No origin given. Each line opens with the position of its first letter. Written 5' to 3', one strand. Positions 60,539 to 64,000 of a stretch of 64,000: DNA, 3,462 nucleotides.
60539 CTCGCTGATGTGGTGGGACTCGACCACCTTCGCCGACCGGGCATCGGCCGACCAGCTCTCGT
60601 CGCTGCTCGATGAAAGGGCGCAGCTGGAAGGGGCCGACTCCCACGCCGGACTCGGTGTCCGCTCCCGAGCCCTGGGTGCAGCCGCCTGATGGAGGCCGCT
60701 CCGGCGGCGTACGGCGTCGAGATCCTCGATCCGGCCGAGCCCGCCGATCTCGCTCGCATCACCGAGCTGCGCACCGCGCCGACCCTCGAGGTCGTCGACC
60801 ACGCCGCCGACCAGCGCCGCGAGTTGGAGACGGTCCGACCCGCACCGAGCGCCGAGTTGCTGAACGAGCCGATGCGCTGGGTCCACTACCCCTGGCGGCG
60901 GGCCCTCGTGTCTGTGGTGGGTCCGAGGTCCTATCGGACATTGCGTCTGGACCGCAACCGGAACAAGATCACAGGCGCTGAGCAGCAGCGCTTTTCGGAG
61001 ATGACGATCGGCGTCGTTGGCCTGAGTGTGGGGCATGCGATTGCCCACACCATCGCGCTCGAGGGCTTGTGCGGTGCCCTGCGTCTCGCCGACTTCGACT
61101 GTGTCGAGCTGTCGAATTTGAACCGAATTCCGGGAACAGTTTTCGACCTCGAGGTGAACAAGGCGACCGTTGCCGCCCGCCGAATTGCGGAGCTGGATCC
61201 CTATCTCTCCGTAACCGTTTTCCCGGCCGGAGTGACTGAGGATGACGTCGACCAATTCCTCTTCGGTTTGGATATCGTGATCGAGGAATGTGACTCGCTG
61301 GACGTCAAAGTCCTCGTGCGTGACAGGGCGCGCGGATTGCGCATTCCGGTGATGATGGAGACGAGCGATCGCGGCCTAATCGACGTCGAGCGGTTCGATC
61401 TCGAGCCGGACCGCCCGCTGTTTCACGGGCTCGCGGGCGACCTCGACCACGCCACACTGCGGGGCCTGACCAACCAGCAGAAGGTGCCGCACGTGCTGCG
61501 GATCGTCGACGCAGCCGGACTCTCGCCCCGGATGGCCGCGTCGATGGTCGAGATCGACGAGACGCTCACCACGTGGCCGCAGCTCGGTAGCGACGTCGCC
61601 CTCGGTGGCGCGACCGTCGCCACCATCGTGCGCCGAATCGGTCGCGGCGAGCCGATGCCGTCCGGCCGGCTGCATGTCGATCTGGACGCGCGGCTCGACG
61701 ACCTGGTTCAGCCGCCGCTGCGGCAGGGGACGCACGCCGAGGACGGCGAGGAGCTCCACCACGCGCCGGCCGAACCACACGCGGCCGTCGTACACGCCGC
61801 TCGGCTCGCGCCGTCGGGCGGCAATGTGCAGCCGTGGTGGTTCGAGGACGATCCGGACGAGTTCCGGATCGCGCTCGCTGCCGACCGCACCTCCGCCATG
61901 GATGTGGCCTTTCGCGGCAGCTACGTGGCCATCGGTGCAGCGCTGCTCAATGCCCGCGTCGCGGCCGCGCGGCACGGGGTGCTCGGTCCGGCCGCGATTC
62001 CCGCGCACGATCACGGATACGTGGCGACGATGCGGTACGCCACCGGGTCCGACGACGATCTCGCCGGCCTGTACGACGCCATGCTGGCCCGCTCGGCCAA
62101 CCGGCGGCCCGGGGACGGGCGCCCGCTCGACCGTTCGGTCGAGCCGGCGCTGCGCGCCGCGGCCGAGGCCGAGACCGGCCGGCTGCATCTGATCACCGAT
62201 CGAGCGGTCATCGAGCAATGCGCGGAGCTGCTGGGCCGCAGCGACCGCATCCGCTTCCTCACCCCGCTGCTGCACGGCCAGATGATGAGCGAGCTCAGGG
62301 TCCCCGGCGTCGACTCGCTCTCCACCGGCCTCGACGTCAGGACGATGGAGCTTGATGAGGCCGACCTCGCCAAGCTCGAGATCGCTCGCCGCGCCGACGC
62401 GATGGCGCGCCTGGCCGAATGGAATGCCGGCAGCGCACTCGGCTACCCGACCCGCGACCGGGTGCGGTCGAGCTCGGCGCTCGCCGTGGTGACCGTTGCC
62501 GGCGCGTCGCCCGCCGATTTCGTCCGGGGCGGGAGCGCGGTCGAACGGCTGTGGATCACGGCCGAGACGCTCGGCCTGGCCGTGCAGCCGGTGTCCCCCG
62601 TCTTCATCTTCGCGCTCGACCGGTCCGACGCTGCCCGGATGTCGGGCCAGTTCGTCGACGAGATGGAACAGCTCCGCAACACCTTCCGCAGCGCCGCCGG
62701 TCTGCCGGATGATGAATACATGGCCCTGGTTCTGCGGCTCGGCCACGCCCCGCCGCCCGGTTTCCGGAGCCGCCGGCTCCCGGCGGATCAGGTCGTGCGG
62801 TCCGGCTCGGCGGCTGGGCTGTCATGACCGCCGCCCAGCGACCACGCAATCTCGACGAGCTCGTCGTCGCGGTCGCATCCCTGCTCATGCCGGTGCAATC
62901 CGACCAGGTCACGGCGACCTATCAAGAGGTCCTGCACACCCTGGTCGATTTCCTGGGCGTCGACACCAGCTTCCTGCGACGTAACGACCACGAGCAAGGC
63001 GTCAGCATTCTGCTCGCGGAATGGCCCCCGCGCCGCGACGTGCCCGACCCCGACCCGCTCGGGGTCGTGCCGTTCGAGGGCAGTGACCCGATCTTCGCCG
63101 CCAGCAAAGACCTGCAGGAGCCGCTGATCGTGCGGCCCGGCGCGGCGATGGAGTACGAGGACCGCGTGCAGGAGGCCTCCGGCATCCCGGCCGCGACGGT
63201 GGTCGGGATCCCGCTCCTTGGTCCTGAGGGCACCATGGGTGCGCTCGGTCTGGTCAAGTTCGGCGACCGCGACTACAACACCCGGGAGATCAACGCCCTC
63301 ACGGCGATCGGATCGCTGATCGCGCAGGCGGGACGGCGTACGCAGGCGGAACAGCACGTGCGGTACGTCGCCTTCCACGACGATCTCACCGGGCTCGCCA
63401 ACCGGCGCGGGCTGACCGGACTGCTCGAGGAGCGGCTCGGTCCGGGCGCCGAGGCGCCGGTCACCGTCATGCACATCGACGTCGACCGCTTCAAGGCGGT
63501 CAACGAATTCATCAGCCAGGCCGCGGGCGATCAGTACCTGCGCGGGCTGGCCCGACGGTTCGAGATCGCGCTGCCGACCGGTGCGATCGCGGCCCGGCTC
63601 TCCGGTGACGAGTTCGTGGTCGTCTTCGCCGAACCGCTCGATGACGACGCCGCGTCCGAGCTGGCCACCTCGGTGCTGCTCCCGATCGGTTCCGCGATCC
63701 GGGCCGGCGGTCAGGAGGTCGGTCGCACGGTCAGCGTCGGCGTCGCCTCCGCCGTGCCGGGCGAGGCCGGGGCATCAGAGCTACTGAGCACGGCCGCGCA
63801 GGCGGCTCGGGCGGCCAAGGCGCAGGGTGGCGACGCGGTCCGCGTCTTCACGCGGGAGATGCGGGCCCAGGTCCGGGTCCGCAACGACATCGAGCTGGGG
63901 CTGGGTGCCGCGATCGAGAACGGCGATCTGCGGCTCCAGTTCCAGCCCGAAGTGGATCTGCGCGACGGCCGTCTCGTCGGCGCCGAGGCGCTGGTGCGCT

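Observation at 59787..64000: Translationally coupled operon: unknown 246-aa protein + E1(ThiF)-like/Acg-nitroreductase fusion + GAF-SGDEF-EAL enzyme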

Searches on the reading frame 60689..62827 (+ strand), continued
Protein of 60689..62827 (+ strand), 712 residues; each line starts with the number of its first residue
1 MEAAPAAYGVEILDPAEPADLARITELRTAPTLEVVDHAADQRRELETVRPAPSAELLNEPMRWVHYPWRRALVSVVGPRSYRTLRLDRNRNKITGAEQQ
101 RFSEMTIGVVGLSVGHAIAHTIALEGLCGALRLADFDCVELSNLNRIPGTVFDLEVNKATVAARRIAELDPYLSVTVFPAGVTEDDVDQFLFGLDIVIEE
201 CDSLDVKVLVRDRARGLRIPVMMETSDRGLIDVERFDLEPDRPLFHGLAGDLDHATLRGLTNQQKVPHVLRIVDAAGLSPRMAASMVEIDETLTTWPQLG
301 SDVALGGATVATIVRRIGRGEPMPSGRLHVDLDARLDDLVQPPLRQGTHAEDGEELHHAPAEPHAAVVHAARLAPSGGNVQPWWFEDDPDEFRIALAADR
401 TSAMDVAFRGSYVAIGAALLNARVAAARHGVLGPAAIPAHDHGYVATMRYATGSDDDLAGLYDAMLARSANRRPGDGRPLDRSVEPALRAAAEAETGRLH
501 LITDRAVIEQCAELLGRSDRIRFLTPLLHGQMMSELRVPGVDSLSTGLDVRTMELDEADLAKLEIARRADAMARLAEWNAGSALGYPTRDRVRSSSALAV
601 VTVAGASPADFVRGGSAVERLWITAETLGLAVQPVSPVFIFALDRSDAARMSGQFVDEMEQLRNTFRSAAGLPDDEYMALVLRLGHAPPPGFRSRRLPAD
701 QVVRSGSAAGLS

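Call 23: find_encoding_contigs(protein=window:60689-62827:+, flank=10000, max_places=3)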
Protein window:60689-62827:+ (712 aa): 2 contigs read that carry it; 2 places shown.
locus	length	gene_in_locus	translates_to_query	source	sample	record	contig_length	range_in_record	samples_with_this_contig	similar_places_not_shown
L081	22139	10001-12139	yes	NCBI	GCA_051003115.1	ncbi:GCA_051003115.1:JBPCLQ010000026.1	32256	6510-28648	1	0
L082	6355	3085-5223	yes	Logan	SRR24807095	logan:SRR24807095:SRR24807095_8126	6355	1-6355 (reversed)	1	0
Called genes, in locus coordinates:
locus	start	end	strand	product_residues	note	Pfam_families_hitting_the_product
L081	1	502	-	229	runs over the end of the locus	PF03473:MOSC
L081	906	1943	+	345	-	PF00248:Aldo_ket_red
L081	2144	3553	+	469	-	PF01262:AlaDh_PNT_C (faint), PF03486:HI0933_like (faint), PF07992:Pyr_redox_2, PF12831:FAD_oxidored, PF13450:NAD_binding_8 (faint), PF13738:Pyr_redox_3 (weak), PF00070:Pyr_redox, PF02852:Pyr_redox_dim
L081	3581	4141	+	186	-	PF04239:DUF421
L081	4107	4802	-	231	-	PF01569:PAP2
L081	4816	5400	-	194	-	PF01047:MarR, PF12802:MarR_2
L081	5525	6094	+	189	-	PF04264:YceI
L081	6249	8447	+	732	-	PF00580:UvrD-helicase (faint), PF13245:AAA_19 (faint), PF13604:AAA_30 (faint), PF13538:UvrD_C_2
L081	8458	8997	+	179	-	-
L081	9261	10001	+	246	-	-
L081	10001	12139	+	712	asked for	PF00899:ThiF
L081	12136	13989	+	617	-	PF13185:GAF_2, PF00990:GGDEF, PF00563:EAL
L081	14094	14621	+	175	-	PF12802:MarR_2 (weak), PF01047:MarR (weak)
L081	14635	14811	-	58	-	-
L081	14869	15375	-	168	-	PF04978:MST, PF11716:MDMPI_N (weak), PF12867:DinB_2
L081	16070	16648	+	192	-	PF06559:DCD_N, PF22769:DCD, PF22569:DCD_C, PF00692:dUTPase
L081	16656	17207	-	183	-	-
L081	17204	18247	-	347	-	PF19326:AMP_deaminase (faint), PF00962:A_deaminase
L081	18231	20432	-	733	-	PF12838:Fer4_7 (faint), PF13183:Fer4_8 (faint), PF12797:Fer4_2 (faint), PF13187:Fer4_9, PF13237:Fer4_10 (weak), PF02754:CCG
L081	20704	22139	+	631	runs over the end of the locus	PF00012:HSP70, PF06723:MreB_Mbl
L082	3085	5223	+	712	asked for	PF00899:ThiF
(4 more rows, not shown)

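Call 30: search_solved_structures(query=L081:12136-13986:+, max_evalue=1e-10, show_alignments=1)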
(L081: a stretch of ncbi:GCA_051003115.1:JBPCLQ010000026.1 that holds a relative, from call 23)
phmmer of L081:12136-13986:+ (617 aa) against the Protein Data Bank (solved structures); distinct sequences matched with E-value up to 1e-10: 61 (the best 60 are shown).
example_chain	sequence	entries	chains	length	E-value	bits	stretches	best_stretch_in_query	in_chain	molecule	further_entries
5m3c_A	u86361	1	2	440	2.8e-77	264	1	184-603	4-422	Diguanylate cyclase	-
4rnh_A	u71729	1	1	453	6.2e-71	243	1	181-605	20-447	Motility regulator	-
5yrp_A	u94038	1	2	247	8.5e-70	239.3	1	364-607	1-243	Sensory box/response regulator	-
4rnf_A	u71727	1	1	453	1.3e-69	238.6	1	181-605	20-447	Motility regulator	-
8arv_A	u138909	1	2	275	2.2e-57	198.3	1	353-602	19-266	Bifunctional diguanylate cyclase/phosphodiesterase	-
9cmf_A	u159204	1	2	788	5e-57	197.1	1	167-598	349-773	Oxygen sensor protein DosP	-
9clo_A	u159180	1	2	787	5e-57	197.1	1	167-598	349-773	Oxygen sensor protein DosP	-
9bgv_A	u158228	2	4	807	5.3e-57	197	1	167-598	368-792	Oxygen sensor protein DosP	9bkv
9cdr_A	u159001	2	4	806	5.3e-57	197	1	167-598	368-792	Oxygen sensor protein DosP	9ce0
5m1t_A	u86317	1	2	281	1.2e-56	195.9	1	354-604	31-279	MucR Phosphodiesterase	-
2r6o_A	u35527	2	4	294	3.6e-53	184.4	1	353-597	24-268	Putative diguanylate cyclase/phosphodiesterase (GGDEF & EAL domains) | PUTATIVE DIGUANYLATE CYCLASE/PHOSPHODIESTERASE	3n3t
4rni_A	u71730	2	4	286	1.7e-51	178.9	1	344-606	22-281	Motility regulator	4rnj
5xgb_A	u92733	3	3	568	1.9e-50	175.4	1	167-596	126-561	Uncharacterized protein | Uncharacterized protein PA0861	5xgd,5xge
4hjf_A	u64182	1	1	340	4.6e-46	160.9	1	315-600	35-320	GGDEF family protein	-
3u2e_A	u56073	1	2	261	6.1e-43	150.6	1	356-599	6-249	GGDEF family protein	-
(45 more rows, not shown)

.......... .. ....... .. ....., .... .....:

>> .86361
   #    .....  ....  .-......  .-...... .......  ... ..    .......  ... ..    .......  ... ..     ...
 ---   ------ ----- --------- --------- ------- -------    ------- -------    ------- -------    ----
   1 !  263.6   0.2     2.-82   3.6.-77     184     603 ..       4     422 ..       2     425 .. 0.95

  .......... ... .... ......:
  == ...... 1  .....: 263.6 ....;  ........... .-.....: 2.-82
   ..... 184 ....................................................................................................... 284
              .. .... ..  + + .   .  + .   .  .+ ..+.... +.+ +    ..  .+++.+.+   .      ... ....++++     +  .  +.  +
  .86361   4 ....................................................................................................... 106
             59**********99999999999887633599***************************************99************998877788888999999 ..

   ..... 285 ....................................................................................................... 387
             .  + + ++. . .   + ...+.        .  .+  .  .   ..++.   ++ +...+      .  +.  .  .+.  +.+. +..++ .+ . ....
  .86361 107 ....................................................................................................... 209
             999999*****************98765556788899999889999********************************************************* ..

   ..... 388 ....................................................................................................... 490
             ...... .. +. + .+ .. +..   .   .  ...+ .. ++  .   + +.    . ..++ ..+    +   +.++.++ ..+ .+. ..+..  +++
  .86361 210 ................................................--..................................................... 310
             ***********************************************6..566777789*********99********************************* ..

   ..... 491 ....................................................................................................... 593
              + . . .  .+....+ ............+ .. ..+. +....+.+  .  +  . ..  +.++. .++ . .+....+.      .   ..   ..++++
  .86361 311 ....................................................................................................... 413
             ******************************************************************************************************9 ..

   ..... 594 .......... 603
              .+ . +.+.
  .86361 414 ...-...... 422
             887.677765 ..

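Call 31: search_solved_structures(query=window:60689-62824:+, max_evalue=0.001, show_alignments=3)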
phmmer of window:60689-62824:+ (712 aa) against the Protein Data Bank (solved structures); distinct sequences matched with E-value up to 0.001: 11.
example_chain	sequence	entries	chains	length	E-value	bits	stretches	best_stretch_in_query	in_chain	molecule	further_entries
4yed_A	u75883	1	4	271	6.9e-09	37.9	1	99-235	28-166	tRNA threonylcarbamoyladenosine dehydratase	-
4d7a_A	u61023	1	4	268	6.9e-09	37.9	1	100-235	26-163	TRNA THREONYLCARBAMOYLADENOSINE DEHYDRATASE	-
4d79_A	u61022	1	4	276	7.1e-09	37.8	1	100-235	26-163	TRNA THREONYLCARBAMOYLADENOSINE DEHYDRATASE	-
4rdh_A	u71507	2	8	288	7.5e-09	37.7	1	99-235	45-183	tRNA threonylcarbamoyladenosine dehydratase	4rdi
9egc_A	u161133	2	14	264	1.6e-07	33.4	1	86-222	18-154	THIF-type NAD/FAD binding fold domain-containing protein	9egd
9egb_A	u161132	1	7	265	1.7e-07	33.3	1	86-222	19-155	THIF-type NAD/FAD binding fold domain-containing protein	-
6dc6_A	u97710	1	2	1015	3.4e-06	29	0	109-222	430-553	Ubiquitin-like modifier-activating enzyme 1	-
9mc4_A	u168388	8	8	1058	3.8e-06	28.8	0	113-222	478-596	Ubiquitin-like modifier-activating enzyme 1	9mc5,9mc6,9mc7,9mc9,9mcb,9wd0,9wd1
1zud_1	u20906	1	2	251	2.8e-05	26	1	99-221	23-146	Adenylyltransferase thiF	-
1zfn_A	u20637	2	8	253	2.8e-05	25.9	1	99-221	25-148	Adenylyltransferase thiF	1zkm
1jw9_B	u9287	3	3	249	0.00059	21.6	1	100-230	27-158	MOLYBDOPTERIN BIOSYNTHESIS MOEB PROTEIN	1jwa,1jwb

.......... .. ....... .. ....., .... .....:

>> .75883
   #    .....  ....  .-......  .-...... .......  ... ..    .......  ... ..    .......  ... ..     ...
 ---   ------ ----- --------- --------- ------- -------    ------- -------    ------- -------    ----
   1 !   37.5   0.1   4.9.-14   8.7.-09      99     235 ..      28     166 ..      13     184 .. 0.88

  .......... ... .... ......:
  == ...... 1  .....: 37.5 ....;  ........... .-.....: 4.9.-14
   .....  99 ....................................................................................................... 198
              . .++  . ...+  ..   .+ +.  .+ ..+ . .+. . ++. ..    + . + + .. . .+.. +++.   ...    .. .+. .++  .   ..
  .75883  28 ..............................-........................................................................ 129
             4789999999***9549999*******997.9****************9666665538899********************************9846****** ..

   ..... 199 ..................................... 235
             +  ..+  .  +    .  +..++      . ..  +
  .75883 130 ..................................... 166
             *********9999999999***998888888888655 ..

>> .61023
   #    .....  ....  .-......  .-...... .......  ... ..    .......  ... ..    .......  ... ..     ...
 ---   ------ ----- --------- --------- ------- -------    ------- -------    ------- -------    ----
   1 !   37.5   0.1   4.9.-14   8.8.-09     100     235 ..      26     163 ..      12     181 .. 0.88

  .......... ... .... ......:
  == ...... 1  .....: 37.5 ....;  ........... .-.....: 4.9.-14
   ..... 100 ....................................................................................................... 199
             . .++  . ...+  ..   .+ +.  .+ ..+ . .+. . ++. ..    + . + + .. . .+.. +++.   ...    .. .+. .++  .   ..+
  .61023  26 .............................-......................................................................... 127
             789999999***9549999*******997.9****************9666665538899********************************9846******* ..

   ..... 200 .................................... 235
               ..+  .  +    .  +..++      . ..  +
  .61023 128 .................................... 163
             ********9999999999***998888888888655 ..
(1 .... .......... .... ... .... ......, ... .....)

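Call 55: search_protein_families(library=pfam, proteins=[L001:12082-14313:+, L060:12191-14542:+, L019:3162-5438:+, L012:12066-14435:+, L081:12136-13986:+, L062:12097-13965:+], max_evalue=0.01)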
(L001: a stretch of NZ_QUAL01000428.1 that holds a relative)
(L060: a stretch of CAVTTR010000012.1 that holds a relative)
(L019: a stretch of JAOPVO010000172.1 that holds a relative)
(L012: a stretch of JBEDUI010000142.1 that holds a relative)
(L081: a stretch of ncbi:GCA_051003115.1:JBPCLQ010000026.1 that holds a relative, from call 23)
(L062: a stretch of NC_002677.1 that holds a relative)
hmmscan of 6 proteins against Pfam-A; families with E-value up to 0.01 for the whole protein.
L001:12082-14313:+ (744 aa): 6 families
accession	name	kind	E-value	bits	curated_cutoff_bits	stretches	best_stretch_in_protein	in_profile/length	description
PF00563.25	EAL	-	7.4e-75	251.8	31.3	1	489-724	3-236/236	EAL domain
PF00990.26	GGDEF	-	4.7e-42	143.9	23.8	1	313-466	1-159/161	Diguanylate cyclase, GGDEF domain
PF01590.32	GAF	-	5.6e-11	43.5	22.4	1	157-296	1-129/133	GAF domain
PF13185.12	GAF_2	-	8.6e-09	36.2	28.6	1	155-296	1-131/136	GAF domain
PF13492.12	GAF_3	-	0.00067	20.5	27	0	215-296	52-123/129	GAF domain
PF24898.2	GGDEF_GdpP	-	0.0048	17.6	30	1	383-475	36-122/126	Cyclic-di-AMP phosphodiesterase GdpP-like, GGDEF domain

L060:12191-14542:+ (784 aa): 4 families
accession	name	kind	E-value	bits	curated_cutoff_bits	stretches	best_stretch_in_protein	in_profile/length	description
PF00563.25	EAL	-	2.1e-70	237.2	31.3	1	514-748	3-235/236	EAL domain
PF00990.26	GGDEF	-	2.6e-42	144.8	23.8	1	340-493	1-161/161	Diguanylate cyclase, GGDEF domain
PF01590.32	GAF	-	3.3e-11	44.3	22.4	1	187-323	2-129/133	GAF domain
PF13185.12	GAF_2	-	9.4e-07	29.5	28.6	1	185-322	2-130/136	GAF domain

L019:3162-5438:+ (759 aa): 4 families
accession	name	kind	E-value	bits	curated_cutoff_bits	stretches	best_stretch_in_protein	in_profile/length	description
PF00563.25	EAL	-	8.6e-72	241.7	31.3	1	500-734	4-236/236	EAL domain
PF00990.26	GGDEF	-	4.8e-35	121.1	23.8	1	327-477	1-160/161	Diguanylate cyclase, GGDEF domain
PF01590.32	GAF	-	1.6e-08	35.6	22.4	1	173-311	3-130/133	GAF domain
PF13185.12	GAF_2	-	2.9e-05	24.7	28.6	1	170-312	2-133/136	GAF domain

L012:12066-14435:+ (790 aa): 4 families
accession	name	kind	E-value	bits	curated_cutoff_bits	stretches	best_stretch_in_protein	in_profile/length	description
PF00563.25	EAL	-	1e-65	221.8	31.3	1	535-768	5-236/236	EAL domain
PF00990.26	GGDEF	-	3.5e-42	144.3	23.8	1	357-510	1-159/161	Diguanylate cyclase, GGDEF domain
PF01590.32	GAF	-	1.1e-10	42.6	22.4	1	203-340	3-129/133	GAF domain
PF13185.12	GAF_2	-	2.1e-09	38.1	28.6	1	200-340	2-131/136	GAF domain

L081:12136-13986:+ (617 aa): 4 families
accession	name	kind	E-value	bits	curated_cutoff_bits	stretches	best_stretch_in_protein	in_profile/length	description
PF00563.25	EAL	-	7.1e-67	225.7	31.3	1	362-595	6-236/236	EAL domain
PF00990.26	GGDEF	-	2.3e-26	92.9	23.8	1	183-336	1-159/161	Diguanylate cyclase, GGDEF domain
PF13185.12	GAF_2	-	5e-09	36.9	28.6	1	29-169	4-134/136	GAF domain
PF17853.6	GGDEF_2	-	0.00012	22.7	24.5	1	203-330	13-116/116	GGDEF-like domain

L062:12097-13965:+ (623 aa): 5 families
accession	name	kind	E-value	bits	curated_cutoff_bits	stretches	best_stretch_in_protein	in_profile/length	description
PF00563.25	EAL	-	9.9e-66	221.9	31.3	1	362-588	12-236/236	EAL domain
PF00990.26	GGDEF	-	1.6e-33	116.2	23.8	1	179-332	1-159/161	Diguanylate cyclase, GGDEF domain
PF01590.32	GAF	-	1.5e-07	32.5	22.4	1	26-164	4-131/133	GAF domain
PF13185.12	GAF_2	-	4.2e-05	24.2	28.6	1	26-164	6-133/136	GAF domain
PF13492.12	GAF_3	-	0.0014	19.4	27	1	112-161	73-122/129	GAF domain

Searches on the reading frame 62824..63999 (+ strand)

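Call 3: search_protein_families(library=pfam, proteins=[window:62824-63999:+], max_evalue=0.01)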
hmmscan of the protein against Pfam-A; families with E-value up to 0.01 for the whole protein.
window:62824-63999:+ (392 aa): 4 families
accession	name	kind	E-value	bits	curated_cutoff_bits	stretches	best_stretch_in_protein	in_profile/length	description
PF00990.26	GGDEF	-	9.4e-27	94.2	23.8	1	183-336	1-159/161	Diguanylate cyclase, GGDEF domain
PF13185.12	GAF_2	-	9.6e-10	39.2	28.6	1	29-169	4-134/136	GAF domain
PF00563.25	EAL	-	0.00011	22.2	31.3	1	362-392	6-36/236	EAL domain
PF17853.6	GGDEF_2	-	0.00019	22.1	24.5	1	203-330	13-116/116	GGDEF-like domain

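Call 4: search_protein_families(library=ncbifam, proteins=[window:62824-63999:+], max_evalue=0.01)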
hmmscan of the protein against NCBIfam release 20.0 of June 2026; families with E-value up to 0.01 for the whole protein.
window:62824-63999:+ (392 aa): 23 families
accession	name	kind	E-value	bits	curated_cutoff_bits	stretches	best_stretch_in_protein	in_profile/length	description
NF045675.1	PhdiestaseDibA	equivalog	5e-33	114.3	980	1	174-392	194-414/623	phosphodiesterase DibA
NF008467.0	PRK11359.1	equivalog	7.8e-32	110.1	857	1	165-392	358-581/800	oxygen-sensing cyclic-di-GMP phosphodiesterase DosP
NF007474.0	PRK10060.1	equivalog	4.9e-30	104.3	782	1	173-392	227-444/663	cyclic di-GMP phosphodiesterase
NF053781.1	cdiGMPphdstlr2612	equivalog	1.7e-28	98.9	1600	1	171-392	828-1052/1268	Tlr1612 family c-di-GMP phosphodiesterase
NF007423.1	PRK09966.1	equivalog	6.2e-26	91.2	325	1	173-327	229-385/390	diguanylate cyclase DgcN/YfiN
TIGR00254.1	GGDEF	domain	7.9e-23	81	37.4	1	182-341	4-166/168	diguanylate cyclase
NF052458.1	PhdiestGepA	equivalog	5.3e-22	77.8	1200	1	179-392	421-628/840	phosphodiesterase GepA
NF038266.1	diguan_SiaD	equivalog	7.8e-22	77.9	290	1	176-338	87-251/252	biofilm regulation diguanylate cyclase SiaD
NF007135.0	PRK09581.1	equivalog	4.2e-21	75.3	474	1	176-339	286-452/457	PleD family two-component system response regulator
NF007298.0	PRK09776.1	equivalog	4.1e-20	71.3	1135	1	177-361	678-864/1111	diguanylate cyclase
NF008807.1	PRK11829.1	equivalog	5.3e-18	64.5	733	1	181-392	240-452/670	biofilm formation regulator HmsP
NF007380.0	PRK09894.1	equivalog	2e-17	63.5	256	1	183-342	129-287/296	diguanylate cyclase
NF045673.1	c-di-GMPRcptLapD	equivalog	1.8e-15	56.3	1020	1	174-382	227-439/647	cyclic di-GMP receptor LapD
NF051473.1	DigCycDgcsShew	equivalog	5.4e-15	55.5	400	1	154-340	106-289/291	diguanylate cyclase DgcS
NF040885.1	diguan_DgcJ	equivalog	4.8e-13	48.7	500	1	183-275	341-435/493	diguanylate cyclase DgcJ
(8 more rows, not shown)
